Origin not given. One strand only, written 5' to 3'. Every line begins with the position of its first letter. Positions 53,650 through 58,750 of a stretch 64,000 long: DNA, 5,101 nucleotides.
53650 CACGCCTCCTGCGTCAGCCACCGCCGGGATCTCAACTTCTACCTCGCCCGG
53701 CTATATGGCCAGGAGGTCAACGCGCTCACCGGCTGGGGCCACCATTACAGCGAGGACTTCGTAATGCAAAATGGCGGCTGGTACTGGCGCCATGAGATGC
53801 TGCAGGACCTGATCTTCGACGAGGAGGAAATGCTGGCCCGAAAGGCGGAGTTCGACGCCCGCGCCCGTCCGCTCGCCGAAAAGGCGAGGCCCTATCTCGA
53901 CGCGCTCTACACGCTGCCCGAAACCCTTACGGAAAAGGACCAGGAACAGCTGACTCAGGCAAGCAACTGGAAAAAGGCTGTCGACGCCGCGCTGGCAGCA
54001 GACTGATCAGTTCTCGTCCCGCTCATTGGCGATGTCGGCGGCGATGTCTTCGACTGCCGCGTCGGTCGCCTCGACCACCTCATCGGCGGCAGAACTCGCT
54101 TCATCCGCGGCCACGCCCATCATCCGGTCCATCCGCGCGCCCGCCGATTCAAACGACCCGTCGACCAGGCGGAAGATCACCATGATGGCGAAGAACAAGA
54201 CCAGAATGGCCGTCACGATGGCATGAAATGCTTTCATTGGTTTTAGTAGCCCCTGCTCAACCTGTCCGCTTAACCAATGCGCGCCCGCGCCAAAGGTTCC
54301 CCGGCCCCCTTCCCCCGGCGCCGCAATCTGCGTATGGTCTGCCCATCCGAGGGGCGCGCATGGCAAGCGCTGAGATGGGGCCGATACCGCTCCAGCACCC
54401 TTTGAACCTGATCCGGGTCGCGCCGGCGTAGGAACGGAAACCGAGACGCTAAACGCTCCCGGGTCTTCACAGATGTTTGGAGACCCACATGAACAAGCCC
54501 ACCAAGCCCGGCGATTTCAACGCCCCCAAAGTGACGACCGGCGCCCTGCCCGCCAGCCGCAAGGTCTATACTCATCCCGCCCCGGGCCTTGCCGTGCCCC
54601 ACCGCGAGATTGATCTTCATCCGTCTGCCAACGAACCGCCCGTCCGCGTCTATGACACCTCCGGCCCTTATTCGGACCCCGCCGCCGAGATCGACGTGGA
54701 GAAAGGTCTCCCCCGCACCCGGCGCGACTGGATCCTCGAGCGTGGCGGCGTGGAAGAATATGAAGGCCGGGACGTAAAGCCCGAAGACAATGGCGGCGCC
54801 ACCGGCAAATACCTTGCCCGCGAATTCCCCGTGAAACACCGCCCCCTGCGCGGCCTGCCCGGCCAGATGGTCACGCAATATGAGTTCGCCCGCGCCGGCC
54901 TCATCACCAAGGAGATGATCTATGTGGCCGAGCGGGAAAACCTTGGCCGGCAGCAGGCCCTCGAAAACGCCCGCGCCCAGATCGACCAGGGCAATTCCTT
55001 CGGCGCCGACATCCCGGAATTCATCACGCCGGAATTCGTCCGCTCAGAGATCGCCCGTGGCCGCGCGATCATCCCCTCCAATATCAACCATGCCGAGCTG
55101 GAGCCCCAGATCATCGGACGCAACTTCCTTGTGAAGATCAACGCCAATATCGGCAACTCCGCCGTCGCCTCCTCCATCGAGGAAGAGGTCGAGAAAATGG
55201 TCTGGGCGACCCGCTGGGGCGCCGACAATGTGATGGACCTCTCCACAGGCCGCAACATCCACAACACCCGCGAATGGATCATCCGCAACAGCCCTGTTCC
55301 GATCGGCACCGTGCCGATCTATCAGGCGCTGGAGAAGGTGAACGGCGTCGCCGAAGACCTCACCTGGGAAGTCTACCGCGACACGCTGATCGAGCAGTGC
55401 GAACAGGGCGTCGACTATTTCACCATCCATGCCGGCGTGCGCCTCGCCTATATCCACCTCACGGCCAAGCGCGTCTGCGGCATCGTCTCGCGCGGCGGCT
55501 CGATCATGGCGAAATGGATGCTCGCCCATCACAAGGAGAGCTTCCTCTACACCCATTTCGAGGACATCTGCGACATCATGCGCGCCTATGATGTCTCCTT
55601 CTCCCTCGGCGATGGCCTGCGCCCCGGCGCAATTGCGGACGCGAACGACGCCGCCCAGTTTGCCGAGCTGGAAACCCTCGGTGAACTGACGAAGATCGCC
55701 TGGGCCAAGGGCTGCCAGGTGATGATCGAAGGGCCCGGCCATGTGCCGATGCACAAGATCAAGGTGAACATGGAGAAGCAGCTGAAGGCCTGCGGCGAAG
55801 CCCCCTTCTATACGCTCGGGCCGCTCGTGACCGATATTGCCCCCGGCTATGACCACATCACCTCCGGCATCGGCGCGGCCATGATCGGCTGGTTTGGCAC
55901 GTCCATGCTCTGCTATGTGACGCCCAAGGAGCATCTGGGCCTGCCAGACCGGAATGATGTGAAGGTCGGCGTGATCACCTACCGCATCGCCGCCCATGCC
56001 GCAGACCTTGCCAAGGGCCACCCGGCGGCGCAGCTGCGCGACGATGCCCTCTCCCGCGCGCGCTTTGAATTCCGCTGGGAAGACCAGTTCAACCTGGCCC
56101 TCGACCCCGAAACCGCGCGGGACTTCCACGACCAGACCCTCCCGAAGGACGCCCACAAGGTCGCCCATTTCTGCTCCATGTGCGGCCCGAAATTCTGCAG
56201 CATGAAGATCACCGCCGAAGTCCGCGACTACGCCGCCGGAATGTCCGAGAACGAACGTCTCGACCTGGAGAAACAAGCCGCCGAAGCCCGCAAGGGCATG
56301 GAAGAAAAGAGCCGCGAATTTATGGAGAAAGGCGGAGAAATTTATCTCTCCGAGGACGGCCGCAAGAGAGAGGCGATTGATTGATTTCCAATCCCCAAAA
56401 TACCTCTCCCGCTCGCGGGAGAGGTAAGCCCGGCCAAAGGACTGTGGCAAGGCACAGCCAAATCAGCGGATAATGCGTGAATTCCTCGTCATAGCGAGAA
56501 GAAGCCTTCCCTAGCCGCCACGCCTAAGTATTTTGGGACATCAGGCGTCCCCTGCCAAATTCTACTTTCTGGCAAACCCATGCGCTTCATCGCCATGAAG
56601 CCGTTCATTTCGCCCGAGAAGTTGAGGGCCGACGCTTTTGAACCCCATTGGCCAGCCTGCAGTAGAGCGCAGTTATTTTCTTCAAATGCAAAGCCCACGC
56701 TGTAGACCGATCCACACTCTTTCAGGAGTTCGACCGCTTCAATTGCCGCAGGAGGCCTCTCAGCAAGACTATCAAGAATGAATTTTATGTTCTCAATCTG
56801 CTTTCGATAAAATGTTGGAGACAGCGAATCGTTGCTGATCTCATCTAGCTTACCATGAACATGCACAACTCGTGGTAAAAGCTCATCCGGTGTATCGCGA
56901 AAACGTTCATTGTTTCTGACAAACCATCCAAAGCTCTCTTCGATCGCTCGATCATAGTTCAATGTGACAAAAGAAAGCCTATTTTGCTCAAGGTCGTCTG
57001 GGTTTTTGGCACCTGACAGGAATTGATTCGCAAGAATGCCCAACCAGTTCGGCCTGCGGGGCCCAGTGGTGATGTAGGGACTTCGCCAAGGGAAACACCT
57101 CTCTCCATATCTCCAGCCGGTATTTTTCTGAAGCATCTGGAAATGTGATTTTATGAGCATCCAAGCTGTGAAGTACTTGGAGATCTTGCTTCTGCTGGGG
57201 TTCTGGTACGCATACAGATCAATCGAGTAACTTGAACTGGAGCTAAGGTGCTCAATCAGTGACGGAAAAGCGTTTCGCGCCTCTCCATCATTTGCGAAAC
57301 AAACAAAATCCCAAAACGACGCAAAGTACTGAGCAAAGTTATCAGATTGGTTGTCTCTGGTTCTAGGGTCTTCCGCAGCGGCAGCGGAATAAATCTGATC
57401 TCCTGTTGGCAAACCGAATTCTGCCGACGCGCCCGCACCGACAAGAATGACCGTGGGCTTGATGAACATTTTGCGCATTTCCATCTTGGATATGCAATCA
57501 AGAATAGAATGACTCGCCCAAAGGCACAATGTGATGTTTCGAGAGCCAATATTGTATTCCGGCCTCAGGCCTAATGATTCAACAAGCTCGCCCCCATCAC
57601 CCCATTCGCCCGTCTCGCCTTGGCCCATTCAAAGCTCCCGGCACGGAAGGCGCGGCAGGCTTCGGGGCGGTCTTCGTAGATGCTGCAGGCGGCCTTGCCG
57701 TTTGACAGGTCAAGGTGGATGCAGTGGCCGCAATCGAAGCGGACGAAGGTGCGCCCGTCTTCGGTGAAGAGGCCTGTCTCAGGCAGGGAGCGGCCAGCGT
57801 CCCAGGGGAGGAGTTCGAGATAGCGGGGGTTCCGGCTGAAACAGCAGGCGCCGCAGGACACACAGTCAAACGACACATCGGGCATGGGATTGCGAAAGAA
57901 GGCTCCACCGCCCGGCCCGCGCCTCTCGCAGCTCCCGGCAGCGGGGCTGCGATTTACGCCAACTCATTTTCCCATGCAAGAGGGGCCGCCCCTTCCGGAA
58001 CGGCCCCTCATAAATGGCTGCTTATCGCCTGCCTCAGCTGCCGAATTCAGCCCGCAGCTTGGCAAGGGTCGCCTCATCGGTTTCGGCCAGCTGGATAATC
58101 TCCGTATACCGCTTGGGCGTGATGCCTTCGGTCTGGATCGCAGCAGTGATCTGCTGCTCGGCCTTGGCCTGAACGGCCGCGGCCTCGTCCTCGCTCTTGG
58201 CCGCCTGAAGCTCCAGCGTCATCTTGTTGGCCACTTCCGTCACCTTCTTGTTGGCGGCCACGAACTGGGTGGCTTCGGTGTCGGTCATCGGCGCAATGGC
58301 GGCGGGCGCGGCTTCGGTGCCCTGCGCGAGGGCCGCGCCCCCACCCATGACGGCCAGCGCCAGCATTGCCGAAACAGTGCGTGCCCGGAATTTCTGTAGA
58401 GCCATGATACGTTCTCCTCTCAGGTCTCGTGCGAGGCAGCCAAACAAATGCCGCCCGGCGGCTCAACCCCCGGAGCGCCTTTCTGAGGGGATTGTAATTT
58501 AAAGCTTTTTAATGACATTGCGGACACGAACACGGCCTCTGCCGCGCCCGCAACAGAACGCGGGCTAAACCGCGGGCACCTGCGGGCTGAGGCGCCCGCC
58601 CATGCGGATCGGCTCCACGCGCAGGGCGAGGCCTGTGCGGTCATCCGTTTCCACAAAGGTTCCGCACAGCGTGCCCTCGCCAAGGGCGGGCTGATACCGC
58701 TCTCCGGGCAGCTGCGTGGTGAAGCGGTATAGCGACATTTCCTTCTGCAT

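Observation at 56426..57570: Low-GC single-gene island with a stand-alone SIR2-like putative NADase between thiC and ykgJ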

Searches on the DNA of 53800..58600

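Call 57: search_rna_families(source=window, start=53800, end=58600, threshold=gathering)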
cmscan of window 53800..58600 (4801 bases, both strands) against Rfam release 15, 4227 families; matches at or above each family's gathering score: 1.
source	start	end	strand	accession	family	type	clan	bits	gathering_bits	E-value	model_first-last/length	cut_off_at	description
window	54340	54451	+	RF00059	TPP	Cis-reg; riboswitch;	-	67.2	54.3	3.6e-12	1-105/105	no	TPP riboswitch aptamer (THI element)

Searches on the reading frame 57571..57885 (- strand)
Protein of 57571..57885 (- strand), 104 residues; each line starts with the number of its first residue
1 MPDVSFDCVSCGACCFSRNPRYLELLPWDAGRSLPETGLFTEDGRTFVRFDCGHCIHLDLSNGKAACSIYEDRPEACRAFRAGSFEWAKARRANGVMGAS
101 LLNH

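Call 4: search_protein_families(library=pfam, proteins=[window:57571-57885:-], max_evalue=1)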
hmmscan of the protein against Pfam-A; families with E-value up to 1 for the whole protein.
window:57571-57885:- (104 aa): 1 family
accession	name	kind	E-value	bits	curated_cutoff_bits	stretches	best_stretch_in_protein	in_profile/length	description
PF03692.20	CxxCxxCC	-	5.6e-11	43.4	23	1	7-87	1-79/85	Putative zinc- or iron-chelating domain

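Call 6: search_protein_families(library=ncbifam, proteins=[window:57571-57885:-], max_evalue=1)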
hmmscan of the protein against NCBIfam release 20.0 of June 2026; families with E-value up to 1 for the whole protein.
window:57571-57885:- (104 aa): 1 family
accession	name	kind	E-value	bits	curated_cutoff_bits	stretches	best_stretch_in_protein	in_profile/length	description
NF003504.0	PRK05170.2-2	equivalog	0.35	10.9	150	0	8-18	20-30/104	YcgN family cysteine cluster protein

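Call 26: find_related_loci(query=window:57571-57885:-, collection=genome_contigs, flank=10000)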
Query window:57571-57885:- (104 aa) in genome_contigs; peptide patterns used: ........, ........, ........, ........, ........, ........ (x = any residue, [..] = any of these).
381 stretches matched a pattern; 41 encode a relative of the query (tblastn E <= 1e-3); 41 distinct loci.
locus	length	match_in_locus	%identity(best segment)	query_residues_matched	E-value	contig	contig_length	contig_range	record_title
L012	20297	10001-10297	91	1-99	1e-58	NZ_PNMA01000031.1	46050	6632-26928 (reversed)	MAG: Hyphomonas sp. isolate DS1.007 DS1_1000341_46050, whole genome shotgun sequence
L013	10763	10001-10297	90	1-99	5e-58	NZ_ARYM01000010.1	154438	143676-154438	Hyphomonas polymorpha PS728 contig10, whole genome shotgun sequence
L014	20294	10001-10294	92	1-98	5e-58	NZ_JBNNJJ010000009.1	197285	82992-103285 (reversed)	Hyphomonas sp. NPDC076881 NPDC076881_70_F4.ctg-0009, whole genome shotgun sequence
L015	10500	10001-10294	84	1-98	8e-55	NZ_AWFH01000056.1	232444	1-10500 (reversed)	Hyphomonas atlantica strain 22II1-22F38 contig6, whole genome shotgun sequence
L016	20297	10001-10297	85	1-99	1e-53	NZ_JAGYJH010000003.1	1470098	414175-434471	MAG: Hyphomonas sp. isolate M30B36 contig_311, whole genome shotgun sequence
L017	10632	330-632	78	1-101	2e-51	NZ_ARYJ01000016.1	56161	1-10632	Hyphomonas jannaschiana VP2 contig16, whole genome shotgun sequence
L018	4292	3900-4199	77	1-100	9e-51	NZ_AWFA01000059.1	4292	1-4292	Hyphomonas pacifica strain T16B2 contig62, whole genome shotgun sequence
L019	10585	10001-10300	77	1-100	5e-51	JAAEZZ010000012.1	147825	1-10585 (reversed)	MAG: Alphaproteobacteria bacterium isolate P03SWT1bin.4 NODE_34_length_147825_cov_25.5859, whole genome shotgun sequence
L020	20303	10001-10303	75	1-101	2e-49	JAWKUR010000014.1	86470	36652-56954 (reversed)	MAG: Hyphomonas sp. isolate AC1.123 AC1.123.fa-14, whole genome shotgun sequence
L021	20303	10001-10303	71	1-101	2e-49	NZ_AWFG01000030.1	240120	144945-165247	Hyphomonas chukchiensis strain BH-BN04-4 contig3, whole genome shotgun sequence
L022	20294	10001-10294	77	1-98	1e-49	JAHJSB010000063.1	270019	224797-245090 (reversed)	MAG: Alphaproteobacteria bacterium isolate OS_PC_MetaG.mb.179 OS_PC_MetaG.mb.179_k141_744453, whole genome shotgun seque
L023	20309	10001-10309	71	1-103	3e-48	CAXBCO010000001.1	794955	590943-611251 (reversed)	MAG TPA_asm: uncultured Alphaproteobacteria bacterium isolate ERR2762153_maxbin2_3 genome assembly, contig: ERZ3422244.8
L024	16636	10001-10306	72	1-102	2e-48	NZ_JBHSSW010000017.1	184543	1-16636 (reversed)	Ponticaulis profundi strain CGMCC-1.15741 GCM70027110_57, whole genome shotgun sequence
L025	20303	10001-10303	71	1-101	7e-48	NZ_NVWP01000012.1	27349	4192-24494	MAG: Henriciella sp. isolate NORP34 Contig_sourceCTD_717, whole genome shotgun sequence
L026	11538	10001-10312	68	1-104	6e-47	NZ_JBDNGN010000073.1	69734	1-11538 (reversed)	MAG: Hyphomonas sp. isolate concoct.196.ELB k141_348132, whole genome shotgun sequence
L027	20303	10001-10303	68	1-101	5e-47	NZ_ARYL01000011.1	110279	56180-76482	Hyphomonas oceanitis SCH89 contig11, whole genome shotgun sequence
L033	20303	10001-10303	66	1-101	5e-44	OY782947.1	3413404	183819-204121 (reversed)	MAG: uncultured Ponticaulis sp. isolate 89189c36-05ff-4787-b097-bb80e4fbe6f7 genome assembly, chromosome: 1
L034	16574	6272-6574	78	1-101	4e-53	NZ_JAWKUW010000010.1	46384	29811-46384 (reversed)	MAG: Hyphomonas sp. isolate BC3.34 BC3.34.fa-10, whole genome shotgun sequence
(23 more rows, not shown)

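Call 35: search_protein_families(library=pfam, proteins=[L012:10427-11200:-, L014:10555-11142:+, L020:11342-12004:-, L034:8029-9312:-, L017:2987-4255:-, L023:13630-15357:-, L023:12727-13506:+, L027:11542-12708:-, L021:11907-13658:-, L021:15566-16642:-], max_evalue=0.01)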
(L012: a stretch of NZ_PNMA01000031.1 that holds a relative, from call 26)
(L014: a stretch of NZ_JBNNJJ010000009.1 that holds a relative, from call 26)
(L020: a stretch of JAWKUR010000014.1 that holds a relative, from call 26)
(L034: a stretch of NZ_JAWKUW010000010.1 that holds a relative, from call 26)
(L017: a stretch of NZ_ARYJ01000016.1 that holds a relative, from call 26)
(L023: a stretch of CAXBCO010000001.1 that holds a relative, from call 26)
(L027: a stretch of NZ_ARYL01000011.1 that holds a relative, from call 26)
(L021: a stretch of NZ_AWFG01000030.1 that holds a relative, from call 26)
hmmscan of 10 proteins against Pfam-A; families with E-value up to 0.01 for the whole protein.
L012:10427-11200:- (257 aa): 0 families

L014:10555-11142:+ (195 aa): 0 families

L020:11342-12004:- (220 aa): 1 family
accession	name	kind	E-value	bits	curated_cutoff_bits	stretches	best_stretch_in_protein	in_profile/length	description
PF13643.11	DUF4145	-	0.0064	17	23.1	0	75-120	36-81/88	Domain of unknown function (DUF4145)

L034:8029-9312:- (427 aa): 3 families
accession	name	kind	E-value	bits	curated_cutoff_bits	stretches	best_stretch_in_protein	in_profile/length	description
PF03235.19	GmrSD_N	-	2.4e-19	70.7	33.2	1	15-164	5-196/199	GmrSD restriction endonuclease, N-terminal domain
PF01844.29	HNH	-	1.3e-09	38.4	21.4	1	383-426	3-46/47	HNH endonuclease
PF14279.12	HNH_5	-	7.5e-05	23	27.5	1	384-425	4-44/56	HNH endonuclease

L017:2987-4255:- (422 aa): 8 families
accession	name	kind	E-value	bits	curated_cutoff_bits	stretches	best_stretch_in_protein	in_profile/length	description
PF13401.12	AAA_22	-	2.3e-09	38.1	27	1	37-192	4-125/130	AAA domain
PF13191.12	AAA_16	-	1.6e-05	25.9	32.6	1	39-154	25-143/167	AAA ATPase domain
PF00004.35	AAA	-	0.00013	22.8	21.2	0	41-195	1-113/131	ATPase family associated with various cellular activities (AAA)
PF01637.24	ATPase_2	-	0.00036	20.8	33.2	1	34-262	16-225/225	ATPase domain predominantly from Archaea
PF00158.32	Sigma54_activat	-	0.0033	17.6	20.2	1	25-73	11-60/168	Sigma-54 interaction domain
PF12775.13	AAA_7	-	0.0053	16.8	25.8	0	25-85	20-83/181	P-loop containing dynein motor region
PF25201.1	nSTAND6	-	0.0067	16.9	27.7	0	30-63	10-43/148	Novel STAND NTPase 6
PF20703.3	nSTAND1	-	0.0074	16.4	27.1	0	17-220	12-191/379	Novel STAND NTPase 1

L023:13630-15357:- (575 aa): 1 family
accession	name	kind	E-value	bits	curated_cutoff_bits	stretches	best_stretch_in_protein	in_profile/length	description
PF10592.14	AIPR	-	6.7e-42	144.7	25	1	273-552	1-301/308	AIPR protein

L023:12727-13506:+ (259 aa): 0 families

L027:11542-12708:- (388 aa): 5 families
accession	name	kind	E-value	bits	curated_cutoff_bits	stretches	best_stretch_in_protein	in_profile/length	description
PF00069.31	Pkinase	-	2.9e-27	96.2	31.7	1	18-222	1-198/263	Protein kinase domain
PF07714.23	PK_Tyr_Ser-Thr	-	2.2e-19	70.2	23.1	1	21-217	4-200/258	Protein tyrosine and serine/threonine kinase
PF03109.22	ABC1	-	2.8e-07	30.4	22.9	1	40-173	91-220/244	ABC1 atypical kinase-like domain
PF01636.29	APH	-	9.1e-07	29.3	23.2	1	139-169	168-199/239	Phosphotransferase enzyme family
PF17667.7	Pkinase_fungal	-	4.4e-05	22.8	24.1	1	108-173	276-337/387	Fungal protein kinase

L021:11907-13658:- (583 aa): 7 families
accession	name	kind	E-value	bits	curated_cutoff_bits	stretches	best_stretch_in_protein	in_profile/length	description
PF13175.12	AAA_15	-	3.8e-22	79.9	32.1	2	1-130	1-126/374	AAA ATPase domain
PF13304.12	AAA_21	-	3.4e-20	73.7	27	1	24-290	2-303/304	AAA domain, putative AbiEii toxin, Type IV TA system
PF02463.25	SMC_N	-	5.2e-10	39.6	40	1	1-42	1-45/220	RecF/RecN/SMC N terminal domain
PF13555.12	AAA_29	-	6.5e-06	26.2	27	1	4-44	3-45/61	P-loop containing region of AAA domain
PF13476.12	AAA_23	-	1.4e-05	26.3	27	1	4-44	1-42/201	AAA domain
PF11398.14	DUF2813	-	0.00083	19.3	21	0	5-44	6-45/372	Protein of unknown function (DUF2813)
PF13514.12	AAA_27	-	0.0083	16.2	22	0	2-44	3-49/206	AAA domain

L021:15566-16642:- (358 aa): 1 family
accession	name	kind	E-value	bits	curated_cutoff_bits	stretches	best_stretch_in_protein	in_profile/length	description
PF14350.11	Beta_protein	-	3.3e-62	211.4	27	1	8-341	1-341/342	Beta protein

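Call 36: search_protein_families(library=padloc, proteins=[L012:10427-11200:-, L014:10555-11142:+, L020:11342-12004:-, L034:8029-9312:-, L017:2987-4255:-, L023:13630-15357:-, L023:12727-13506:+, L027:11542-12708:-, L021:11907-13658:-, L021:15566-16642:-], max_evalue=0.001)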
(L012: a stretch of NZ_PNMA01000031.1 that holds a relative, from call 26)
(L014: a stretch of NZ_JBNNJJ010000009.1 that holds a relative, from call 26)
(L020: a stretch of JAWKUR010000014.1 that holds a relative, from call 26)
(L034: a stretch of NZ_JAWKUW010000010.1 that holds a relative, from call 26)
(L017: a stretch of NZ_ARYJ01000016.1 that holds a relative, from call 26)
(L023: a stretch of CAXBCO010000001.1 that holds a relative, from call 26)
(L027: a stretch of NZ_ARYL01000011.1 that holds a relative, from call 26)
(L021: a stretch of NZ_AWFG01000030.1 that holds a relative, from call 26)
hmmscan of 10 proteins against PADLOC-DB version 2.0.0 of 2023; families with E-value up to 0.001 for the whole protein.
L012:10427-11200:- (257 aa): 0 families

L014:10555-11142:+ (195 aa): 0 families

L020:11342-12004:- (220 aa): 0 families

L034:8029-9312:- (427 aa): 3 families
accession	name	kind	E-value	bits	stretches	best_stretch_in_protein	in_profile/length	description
PDLC03877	NsnA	-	1.3e-33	114.9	1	15-260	60-295/385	-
PDLC04027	PD-T4-2_A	-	1.2e-16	58.7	1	15-282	47-313/363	-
PDLC03418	REase_II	-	2.3e-11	41.5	2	388-426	333-371/372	Type II restriction enzyme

L017:2987-4255:- (422 aa): 4 families
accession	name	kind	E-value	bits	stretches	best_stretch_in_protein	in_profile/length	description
PDLC05049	PDC-S59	-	5.2e-09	33.6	1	1-111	1-109/428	-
PDLC04140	mad8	-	8.7e-05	20.2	1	33-219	22-203/314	mads_8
PDLC01597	Csn2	-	0.00012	19.4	0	140-216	173-243/338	CAS-II-A; acquisition_associated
PDLC02499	BrxF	-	0.00034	19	0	28-77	11-60/133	BrxF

L023:13630-15357:- (575 aa): 1 family
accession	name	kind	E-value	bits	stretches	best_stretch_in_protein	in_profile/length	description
PDLC02357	AbiU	-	2.6e-183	609.1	1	24-573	2-533/537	AbiU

L023:12727-13506:+ (259 aa): 0 families

L027:11542-12708:- (388 aa): 34 families (the best 25 are shown)
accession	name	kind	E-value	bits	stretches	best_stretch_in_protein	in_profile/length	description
PDLC04138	mad6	-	6.5e-33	112.5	1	15-185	50-222/659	mads_6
PDLC04042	PD-T4-6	-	3.6e-31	106.9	1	16-220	9-211/292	-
PDLC04053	PD-T4-6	-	8.3e-30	102.3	1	17-227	10-218/311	-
PDLC04047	PD-T4-6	-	6.6e-29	99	1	15-171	9-162/327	-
PDLC04048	PD-T4-6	-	3.1e-25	87.3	1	17-179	11-170/354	-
PDLC04054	PD-T4-6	-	4.6e-24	83.5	1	18-214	12-206/347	-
PDLC04061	PD-T4-6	-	8.6e-24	82.9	1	14-171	14-171/510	-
PDLC04060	PD-T4-6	-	2.1e-23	81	1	17-174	9-162/486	-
PDLC04050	PD-T4-6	-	5.2e-23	79.7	1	17-178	64-220/480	-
PDLC04057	PD-T4-6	-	1.2e-22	78.5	1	45-174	31-162/443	-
PDLC04044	PD-T4-6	-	1.6e-22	78.2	1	17-210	33-228/372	-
PDLC04064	PD-T4-6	-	2.5e-22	77.3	1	16-216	17-215/369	-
PDLC04045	PD-T4-6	-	7.1e-22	75.8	1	16-174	33-194/350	-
PDLC04052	PD-T4-6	-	2e-21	74.8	1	17-174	10-167/496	-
PDLC04040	PD-T4-6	-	3.1e-21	73.7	1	24-171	2-153/547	-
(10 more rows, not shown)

L021:11907-13658:- (583 aa): 121 families (the best 25 are shown)
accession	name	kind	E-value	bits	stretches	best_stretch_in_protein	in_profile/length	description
PDLC02981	AriAB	-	7.8e-29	98.8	2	249-461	331-542/694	-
PDLC02979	AriA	-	4.3e-23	80.7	2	1-103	1-105/373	-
PDLC03878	NsnB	-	1.1e-22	79.3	1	1-294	1-285/345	-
PDLC02980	AriA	-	8.7e-21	73.2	1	24-291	2-304/304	-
PDLC00278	PtuA1|PtuA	-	2.2e-19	68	2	250-319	289-362/436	AAA ATPase domain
PDLC02358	Old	-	7.3e-18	62.7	2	2-44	4-46/578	Old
PDLC00271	PtuA1|PtuA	-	1e-17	62.8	2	250-313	280-346/421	AAA ATPase domain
PDLC00075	GajA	-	3.6e-17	60.1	2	250-360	270-379/536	AAA ATPase domain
PDLC00069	GajA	-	5e-17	59.6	2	2-44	3-46/687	AAA ATPase domain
PDLC02915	ATPase-Toprim_I-B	-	1.1e-16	58.8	2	1-51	2-52/623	-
PDLC00284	PtuA1|PtuA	-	2.7e-16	57.5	2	251-304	394-449/545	AAA ATPase domain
PDLC00070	GajA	-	2.9e-16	57.2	2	249-348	291-397/596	AAA ATPase domain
PDLC04135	mad3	-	4.7e-16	57.3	2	1-57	1-58/374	mads_3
PDLC00067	GajA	-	2.1e-15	54.2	2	250-302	306-358/604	AAA ATPase domain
PDLC02913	ATPase_I-A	-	2.5e-15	54.6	2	2-43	54-96/508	-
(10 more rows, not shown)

L021:15566-16642:- (358 aa): 2 families
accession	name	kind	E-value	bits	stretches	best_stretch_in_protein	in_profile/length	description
PDLC02985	beta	-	2.4e-46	156.1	1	3-341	5-337/355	-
PDLC03984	PD-Lambda-2_C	-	1.2e-05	22.6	1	200-338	211-355/377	-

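Call 78: search_protein_families(library=pfam, proteins=[L033:15367-16533:-, L033:17121-17831:-, L027:14637-15308:-, L021:16651-17166:-], max_evalue=0.01)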
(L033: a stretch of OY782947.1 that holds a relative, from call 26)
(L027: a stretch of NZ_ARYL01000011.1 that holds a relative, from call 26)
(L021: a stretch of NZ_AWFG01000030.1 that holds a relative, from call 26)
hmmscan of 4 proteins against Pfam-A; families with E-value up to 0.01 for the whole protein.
L033:15367-16533:- (388 aa): 1 family
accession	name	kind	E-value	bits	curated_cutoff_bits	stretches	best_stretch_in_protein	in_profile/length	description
PF14072.11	DndB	-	6.6e-12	45.6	29.1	1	6-175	3-160/338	DNA-sulfur modification-associated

L033:17121-17831:- (236 aa): 1 family
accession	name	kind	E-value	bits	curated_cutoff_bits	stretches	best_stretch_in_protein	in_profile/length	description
PF02086.21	MethyltransfD12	-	1.2e-43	150.2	22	1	2-208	24-242/253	D12 class N6 adenine-specific DNA methyltransferase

L027:14637-15308:- (223 aa): 1 family
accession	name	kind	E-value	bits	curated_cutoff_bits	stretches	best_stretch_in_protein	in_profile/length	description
PF18734.6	HEPN_AbiU2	-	2.8e-10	40.5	26.8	1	16-216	6-192/193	AbiU2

L021:16651-17166:- (171 aa): 2 families
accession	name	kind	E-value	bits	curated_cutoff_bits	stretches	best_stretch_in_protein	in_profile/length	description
PF06114.19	Peptidase_M78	-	4.1e-18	65.8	22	1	62-166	31-123/123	IrrE N-terminal-like domain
PF10263.15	SprT-like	-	0.0097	16.2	25.6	0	61-87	45-75/108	SprT-like family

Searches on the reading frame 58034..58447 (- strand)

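Call 83: search_protein_families(library=pfam, proteins=[window:58034-58447:-], max_evalue=0.001)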
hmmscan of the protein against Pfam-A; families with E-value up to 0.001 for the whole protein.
window:58034-58447:- (137 aa): 1 family
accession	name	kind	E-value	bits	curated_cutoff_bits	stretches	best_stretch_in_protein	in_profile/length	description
PF13767.11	DUF4168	-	4.7e-07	31.2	25.8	1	56-126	2-90/95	Domain of unknown function (DUF4168)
